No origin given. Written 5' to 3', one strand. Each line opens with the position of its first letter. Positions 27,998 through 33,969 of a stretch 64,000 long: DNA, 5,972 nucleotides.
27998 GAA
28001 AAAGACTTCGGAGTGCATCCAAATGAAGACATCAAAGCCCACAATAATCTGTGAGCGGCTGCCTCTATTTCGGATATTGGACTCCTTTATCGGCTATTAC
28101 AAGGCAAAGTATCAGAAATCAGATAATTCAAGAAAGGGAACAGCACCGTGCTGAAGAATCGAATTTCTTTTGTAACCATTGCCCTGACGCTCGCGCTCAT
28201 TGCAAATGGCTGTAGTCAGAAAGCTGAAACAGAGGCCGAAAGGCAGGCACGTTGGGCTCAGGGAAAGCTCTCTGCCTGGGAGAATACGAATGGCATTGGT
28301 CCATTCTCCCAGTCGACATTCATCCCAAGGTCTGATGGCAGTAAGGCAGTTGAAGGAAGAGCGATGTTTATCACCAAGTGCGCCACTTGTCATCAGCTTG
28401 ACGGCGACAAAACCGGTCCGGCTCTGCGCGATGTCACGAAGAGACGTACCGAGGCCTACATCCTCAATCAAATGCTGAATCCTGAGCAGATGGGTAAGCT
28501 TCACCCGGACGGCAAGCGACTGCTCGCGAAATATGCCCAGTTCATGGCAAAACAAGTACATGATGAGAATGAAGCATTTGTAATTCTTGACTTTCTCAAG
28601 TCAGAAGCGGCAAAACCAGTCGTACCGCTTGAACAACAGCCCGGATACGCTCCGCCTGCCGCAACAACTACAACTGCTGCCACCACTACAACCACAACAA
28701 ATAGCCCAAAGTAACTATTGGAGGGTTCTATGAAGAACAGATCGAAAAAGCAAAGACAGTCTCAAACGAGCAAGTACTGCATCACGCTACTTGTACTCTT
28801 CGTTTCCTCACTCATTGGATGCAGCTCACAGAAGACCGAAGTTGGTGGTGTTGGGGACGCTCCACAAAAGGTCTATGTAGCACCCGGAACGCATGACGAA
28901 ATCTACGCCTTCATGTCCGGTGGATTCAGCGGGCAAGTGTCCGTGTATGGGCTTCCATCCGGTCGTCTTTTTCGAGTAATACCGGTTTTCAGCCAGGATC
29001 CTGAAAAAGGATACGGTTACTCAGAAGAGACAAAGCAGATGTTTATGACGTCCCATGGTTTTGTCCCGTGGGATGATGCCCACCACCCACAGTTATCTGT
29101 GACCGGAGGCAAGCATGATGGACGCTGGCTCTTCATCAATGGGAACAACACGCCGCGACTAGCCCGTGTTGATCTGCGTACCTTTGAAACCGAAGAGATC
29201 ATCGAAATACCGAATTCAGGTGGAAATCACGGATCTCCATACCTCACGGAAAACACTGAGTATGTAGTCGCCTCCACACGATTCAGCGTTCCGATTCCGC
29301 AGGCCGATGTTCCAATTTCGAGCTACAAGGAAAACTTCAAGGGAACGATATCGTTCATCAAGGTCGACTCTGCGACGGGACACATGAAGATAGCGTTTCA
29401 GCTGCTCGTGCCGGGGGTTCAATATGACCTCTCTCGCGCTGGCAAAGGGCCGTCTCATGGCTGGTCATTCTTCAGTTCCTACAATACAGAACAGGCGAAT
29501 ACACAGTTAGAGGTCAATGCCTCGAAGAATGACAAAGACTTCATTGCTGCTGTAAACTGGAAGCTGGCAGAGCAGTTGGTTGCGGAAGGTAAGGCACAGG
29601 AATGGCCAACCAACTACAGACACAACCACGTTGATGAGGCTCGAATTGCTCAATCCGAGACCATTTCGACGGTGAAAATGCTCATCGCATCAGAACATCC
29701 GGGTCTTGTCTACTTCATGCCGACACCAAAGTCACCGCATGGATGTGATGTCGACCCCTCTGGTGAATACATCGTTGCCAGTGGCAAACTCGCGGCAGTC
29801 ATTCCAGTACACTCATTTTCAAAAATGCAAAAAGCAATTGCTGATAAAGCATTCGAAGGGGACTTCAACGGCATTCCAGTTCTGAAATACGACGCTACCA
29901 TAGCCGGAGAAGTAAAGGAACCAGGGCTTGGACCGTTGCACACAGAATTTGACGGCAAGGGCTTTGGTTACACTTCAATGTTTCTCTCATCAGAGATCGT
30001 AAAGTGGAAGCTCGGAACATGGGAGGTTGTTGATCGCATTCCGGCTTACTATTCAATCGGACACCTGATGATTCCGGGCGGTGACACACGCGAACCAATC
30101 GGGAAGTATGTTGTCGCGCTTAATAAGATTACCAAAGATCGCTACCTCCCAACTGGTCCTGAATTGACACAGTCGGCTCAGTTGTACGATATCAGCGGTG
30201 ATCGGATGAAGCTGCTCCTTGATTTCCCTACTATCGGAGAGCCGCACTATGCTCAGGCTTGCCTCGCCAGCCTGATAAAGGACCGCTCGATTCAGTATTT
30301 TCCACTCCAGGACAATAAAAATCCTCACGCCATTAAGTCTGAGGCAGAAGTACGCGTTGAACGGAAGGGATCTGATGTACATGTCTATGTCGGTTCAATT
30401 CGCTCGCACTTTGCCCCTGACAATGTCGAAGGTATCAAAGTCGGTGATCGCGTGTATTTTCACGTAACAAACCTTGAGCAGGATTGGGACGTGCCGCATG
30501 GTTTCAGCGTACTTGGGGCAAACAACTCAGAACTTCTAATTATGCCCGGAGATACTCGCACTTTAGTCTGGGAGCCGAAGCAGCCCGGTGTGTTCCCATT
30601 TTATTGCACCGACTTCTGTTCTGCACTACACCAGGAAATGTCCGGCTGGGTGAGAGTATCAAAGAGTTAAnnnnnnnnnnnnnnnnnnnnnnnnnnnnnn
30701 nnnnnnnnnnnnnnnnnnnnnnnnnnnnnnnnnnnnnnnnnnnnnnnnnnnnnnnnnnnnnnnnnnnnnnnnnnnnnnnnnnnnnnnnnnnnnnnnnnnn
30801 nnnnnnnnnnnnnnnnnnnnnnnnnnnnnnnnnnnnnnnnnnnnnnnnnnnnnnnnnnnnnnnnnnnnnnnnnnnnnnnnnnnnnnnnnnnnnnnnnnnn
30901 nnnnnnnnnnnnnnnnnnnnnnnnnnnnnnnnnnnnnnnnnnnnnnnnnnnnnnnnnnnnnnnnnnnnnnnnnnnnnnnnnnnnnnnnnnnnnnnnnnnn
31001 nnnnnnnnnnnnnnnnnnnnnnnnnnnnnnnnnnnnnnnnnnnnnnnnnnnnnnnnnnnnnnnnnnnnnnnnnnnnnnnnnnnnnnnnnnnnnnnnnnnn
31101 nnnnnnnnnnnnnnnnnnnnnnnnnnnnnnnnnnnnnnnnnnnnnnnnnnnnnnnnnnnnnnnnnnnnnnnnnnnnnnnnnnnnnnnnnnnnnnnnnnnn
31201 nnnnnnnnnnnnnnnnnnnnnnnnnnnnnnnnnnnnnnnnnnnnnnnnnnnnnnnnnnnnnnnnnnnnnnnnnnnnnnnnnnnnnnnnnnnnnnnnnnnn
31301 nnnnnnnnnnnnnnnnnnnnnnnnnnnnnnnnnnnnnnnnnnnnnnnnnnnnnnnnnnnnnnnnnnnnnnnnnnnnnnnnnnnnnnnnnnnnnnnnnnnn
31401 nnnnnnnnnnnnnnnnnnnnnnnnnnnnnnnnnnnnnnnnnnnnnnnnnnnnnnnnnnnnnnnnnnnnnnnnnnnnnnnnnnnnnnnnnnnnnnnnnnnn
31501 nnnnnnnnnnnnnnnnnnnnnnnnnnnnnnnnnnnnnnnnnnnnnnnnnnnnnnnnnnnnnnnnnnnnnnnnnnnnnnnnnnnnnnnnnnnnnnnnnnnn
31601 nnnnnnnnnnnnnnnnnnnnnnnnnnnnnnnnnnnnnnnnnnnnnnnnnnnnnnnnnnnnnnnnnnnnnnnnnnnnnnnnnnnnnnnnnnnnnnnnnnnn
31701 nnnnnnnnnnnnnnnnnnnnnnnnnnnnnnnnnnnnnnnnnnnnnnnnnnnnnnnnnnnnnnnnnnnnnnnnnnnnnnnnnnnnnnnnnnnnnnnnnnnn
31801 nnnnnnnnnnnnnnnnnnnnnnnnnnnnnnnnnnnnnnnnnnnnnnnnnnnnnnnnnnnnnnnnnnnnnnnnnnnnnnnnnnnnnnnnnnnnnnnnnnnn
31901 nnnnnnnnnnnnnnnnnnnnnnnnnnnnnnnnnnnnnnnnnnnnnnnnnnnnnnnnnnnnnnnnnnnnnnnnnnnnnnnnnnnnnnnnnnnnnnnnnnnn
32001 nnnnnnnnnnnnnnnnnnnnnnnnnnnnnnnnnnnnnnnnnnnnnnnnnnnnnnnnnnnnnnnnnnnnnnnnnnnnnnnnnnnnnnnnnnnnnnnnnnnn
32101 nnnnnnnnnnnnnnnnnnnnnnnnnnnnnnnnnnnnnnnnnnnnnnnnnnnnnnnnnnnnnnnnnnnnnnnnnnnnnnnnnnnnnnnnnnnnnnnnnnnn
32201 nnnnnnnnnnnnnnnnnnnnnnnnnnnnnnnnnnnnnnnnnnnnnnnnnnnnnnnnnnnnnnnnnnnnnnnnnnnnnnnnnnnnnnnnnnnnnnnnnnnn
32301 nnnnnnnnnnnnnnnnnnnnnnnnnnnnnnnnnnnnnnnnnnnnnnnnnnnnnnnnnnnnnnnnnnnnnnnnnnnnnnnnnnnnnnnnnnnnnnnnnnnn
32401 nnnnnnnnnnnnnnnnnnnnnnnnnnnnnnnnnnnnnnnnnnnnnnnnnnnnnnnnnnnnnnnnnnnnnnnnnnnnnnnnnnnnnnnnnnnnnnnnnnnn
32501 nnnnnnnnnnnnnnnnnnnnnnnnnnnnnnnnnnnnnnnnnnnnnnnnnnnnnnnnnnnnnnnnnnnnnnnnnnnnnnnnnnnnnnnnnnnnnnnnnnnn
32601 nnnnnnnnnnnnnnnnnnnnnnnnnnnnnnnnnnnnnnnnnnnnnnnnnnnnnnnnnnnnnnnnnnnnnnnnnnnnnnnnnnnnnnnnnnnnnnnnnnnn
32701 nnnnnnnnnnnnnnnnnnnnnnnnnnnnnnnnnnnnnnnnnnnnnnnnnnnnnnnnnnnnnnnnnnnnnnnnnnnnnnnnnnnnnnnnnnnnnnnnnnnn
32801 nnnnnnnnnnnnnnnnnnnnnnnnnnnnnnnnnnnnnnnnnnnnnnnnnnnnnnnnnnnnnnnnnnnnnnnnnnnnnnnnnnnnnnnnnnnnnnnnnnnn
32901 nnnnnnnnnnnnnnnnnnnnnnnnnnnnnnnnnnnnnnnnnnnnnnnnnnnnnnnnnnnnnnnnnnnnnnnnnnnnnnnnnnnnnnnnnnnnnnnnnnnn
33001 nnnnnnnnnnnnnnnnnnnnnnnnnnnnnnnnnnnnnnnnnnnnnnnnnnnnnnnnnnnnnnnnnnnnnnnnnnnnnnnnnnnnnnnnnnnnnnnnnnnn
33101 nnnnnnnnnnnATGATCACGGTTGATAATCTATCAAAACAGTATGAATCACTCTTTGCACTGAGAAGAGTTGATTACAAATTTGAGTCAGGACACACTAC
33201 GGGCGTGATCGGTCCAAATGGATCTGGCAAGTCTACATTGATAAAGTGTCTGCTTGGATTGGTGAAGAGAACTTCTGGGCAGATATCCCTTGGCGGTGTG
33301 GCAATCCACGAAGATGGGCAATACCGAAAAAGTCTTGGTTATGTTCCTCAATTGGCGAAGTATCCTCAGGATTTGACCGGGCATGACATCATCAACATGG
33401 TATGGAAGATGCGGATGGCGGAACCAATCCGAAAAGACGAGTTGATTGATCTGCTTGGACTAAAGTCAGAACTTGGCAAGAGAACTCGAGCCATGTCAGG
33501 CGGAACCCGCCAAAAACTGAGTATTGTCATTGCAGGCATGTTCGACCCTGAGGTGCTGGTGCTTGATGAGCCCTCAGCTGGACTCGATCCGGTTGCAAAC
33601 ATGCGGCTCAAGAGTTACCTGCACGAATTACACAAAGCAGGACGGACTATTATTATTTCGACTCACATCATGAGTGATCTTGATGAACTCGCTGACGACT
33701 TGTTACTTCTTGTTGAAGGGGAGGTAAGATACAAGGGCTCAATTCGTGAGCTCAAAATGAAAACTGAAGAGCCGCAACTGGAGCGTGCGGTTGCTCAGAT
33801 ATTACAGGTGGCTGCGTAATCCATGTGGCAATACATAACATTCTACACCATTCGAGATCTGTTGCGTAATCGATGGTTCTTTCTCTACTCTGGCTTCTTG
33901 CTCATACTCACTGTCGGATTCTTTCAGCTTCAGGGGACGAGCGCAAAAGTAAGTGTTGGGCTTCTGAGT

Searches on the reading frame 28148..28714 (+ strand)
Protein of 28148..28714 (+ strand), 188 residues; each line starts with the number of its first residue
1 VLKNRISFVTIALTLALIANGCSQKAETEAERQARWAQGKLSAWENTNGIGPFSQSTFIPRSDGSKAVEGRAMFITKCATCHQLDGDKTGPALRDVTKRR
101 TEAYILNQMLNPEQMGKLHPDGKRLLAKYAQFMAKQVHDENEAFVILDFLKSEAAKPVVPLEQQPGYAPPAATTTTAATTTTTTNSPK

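Call 31: search_protein_families(library=pfam, proteins=[window:28148-28714:+], max_evalue=0.001)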
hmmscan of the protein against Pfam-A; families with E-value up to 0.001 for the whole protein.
window:28148-28714:+ (188 aa): 2 families
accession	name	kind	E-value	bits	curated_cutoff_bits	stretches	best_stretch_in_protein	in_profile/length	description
PF00034.26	Cytochrom_C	-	9.9e-09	36.8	21.3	1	68-150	2-86/90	Cytochrome c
PF13442.11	Cytochrome_CBB3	-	0.0005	20.8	27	1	67-111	3-43/68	Cytochrome C oxidase, cbb3-type, subunit III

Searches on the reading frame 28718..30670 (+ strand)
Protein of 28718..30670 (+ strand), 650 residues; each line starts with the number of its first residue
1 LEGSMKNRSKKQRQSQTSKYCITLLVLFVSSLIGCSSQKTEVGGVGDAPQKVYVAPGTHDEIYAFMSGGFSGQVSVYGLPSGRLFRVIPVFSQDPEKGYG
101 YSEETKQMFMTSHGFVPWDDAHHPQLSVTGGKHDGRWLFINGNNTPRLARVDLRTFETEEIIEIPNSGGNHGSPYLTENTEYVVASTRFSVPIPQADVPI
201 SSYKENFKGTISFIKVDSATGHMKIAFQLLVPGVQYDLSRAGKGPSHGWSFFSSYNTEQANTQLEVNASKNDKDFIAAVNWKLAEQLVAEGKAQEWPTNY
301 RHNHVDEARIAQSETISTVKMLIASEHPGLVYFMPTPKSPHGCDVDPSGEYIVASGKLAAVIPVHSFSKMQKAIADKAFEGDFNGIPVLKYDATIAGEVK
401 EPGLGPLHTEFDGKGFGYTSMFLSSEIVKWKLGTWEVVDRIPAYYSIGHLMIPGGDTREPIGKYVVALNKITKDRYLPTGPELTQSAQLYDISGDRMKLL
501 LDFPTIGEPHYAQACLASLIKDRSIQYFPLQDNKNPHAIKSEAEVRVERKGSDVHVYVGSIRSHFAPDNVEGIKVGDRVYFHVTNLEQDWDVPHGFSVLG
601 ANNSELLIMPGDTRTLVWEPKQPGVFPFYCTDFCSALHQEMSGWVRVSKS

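Call 31: search_protein_families(library=pfam, proteins=[window:28718-30670:+], max_evalue=0.001)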
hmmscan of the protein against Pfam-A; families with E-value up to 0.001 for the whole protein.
window:28718-30670:+ (650 aa): 1 family
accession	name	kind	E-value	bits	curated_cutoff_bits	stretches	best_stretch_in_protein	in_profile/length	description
PF18764.7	nos_propeller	-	8.5e-36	122.2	30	1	440-510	1-71/71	Nitrous oxide reductase propeller repeat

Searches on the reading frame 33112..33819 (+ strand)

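Call 31: search_protein_families(library=pfam, proteins=[window:33112-33819:+], max_evalue=0.001)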
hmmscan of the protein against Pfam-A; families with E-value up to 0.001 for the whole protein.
window:33112-33819:+ (235 aa): 6 families
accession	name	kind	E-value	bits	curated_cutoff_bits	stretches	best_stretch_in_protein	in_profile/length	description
PF00005.33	ABC_tran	-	4e-26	92.7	25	1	17-155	1-136/137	ABC transporter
PF13304.12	AAA_21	-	1.2e-11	45.7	27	1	30-50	2-22/304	AAA domain, putative AbiEii toxin, Type IV TA system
PF02463.25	SMC_N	-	4.9e-08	33.1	40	1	18-184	16-197/220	RecF/RecN/SMC N terminal domain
PF13476.12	AAA_23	-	5.5e-05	24.3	27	1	18-48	11-40/201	AAA domain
PF13555.12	AAA_29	-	0.00023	21.3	27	1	21-45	16-40/61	P-loop containing region of AAA domain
PF13175.12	AAA_15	-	0.0005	20.2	32.1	0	29-53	25-49/374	AAA ATPase domain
